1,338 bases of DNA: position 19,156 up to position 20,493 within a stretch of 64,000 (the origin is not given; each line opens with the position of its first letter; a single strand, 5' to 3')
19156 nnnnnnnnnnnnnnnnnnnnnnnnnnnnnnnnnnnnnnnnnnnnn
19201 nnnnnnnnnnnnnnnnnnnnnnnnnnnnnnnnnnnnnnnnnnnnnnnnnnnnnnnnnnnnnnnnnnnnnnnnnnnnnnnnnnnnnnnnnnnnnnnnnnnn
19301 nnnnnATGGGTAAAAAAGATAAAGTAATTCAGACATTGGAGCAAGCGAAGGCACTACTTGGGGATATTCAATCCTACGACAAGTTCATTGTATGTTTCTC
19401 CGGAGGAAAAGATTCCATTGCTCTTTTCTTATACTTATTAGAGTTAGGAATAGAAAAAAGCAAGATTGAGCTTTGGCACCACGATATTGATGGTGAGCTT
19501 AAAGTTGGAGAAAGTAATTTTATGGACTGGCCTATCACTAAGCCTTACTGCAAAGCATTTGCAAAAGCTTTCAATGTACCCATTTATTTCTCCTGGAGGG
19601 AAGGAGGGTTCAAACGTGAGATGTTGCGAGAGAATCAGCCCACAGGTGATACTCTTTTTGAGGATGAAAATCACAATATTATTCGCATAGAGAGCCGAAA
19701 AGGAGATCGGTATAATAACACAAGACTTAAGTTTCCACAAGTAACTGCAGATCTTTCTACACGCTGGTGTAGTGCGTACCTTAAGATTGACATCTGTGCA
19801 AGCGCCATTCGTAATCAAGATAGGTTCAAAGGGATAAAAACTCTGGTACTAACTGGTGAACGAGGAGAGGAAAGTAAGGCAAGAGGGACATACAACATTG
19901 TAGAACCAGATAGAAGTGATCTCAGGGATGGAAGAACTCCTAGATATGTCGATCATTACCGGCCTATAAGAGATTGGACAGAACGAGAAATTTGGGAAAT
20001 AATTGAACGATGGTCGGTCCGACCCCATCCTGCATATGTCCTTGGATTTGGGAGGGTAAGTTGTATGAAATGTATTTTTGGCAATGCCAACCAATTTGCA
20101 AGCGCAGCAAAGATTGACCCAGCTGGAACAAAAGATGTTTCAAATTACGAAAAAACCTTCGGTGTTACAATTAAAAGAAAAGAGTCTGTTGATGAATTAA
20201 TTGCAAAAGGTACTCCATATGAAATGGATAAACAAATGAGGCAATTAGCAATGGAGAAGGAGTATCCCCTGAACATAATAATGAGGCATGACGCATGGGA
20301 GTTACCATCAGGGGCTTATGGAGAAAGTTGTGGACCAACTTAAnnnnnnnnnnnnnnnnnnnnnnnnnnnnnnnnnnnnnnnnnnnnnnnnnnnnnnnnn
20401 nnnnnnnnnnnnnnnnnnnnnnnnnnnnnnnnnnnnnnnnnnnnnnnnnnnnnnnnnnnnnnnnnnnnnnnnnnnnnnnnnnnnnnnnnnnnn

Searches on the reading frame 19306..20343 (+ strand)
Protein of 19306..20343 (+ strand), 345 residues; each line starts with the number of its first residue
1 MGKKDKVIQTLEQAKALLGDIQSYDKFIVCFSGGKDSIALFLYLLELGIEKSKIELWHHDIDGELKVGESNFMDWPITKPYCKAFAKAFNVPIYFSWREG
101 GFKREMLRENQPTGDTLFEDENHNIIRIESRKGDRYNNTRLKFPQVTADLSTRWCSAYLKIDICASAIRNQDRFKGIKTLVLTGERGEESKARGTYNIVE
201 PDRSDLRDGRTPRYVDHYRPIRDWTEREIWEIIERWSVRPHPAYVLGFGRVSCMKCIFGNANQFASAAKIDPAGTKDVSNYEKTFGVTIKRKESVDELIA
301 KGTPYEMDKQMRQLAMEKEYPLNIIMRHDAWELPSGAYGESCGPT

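Call 11: search_protein_families(library=phrogs, proteins=[window:19306-20343:+], max_evalue=0.001)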
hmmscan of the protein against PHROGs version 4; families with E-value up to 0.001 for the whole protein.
window:19306-20343:+ (345 aa): 3 families
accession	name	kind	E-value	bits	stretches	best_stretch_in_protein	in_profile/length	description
phrog_424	-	moron, auxiliary metabolic gene and host takeover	4.1e-32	112.7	1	23-313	159-389/460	phosphoadenosine phosphosulfate reductase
phrog_2302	-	moron, auxiliary metabolic gene and host takeover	5.9e-13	49.5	2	12-66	14-72/381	phosphoadenosine phosphosulfate reductase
phrog_15238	-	unknown function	3.3e-05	24.9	1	26-54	13-41/215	-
